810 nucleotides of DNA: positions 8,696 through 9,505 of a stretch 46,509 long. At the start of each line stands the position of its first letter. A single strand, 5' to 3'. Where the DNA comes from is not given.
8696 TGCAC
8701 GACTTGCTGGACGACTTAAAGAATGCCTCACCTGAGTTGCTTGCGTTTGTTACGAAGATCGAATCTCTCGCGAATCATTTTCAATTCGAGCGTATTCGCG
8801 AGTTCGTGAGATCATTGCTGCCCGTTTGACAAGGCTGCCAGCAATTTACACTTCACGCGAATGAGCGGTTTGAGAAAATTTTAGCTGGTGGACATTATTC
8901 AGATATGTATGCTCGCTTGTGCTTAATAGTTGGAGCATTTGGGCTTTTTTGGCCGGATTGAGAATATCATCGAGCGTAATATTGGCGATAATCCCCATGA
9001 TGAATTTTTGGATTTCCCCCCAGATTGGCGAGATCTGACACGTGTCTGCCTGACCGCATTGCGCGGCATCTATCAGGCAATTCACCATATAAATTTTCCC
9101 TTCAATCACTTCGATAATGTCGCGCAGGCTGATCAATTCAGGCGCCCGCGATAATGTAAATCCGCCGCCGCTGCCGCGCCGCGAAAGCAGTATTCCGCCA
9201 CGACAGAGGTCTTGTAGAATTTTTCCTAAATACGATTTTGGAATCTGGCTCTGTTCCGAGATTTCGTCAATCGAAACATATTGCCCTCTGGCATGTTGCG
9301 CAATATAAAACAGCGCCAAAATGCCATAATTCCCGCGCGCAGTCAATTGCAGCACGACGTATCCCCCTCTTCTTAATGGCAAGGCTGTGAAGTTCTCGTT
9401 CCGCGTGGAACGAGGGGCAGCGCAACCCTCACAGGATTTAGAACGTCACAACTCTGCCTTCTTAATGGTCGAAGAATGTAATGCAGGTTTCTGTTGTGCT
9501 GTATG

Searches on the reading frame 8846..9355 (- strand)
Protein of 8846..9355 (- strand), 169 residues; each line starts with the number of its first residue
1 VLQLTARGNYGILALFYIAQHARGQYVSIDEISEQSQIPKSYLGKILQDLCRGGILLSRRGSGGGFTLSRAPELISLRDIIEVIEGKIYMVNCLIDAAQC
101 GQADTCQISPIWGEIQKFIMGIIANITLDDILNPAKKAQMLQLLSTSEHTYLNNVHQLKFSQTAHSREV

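Call 46: search_protein_families(library=pfam, proteins=[window:8846-9355:-], max_evalue=0.00001)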
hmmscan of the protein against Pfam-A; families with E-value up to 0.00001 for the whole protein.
window:8846-9355:- (169 aa): 1 family
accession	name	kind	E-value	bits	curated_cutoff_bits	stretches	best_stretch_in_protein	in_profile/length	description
PF02082.26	Rrf2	-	1.3e-33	116.4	30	1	4-133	1-131/132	Iron-dependent Transcriptional regulator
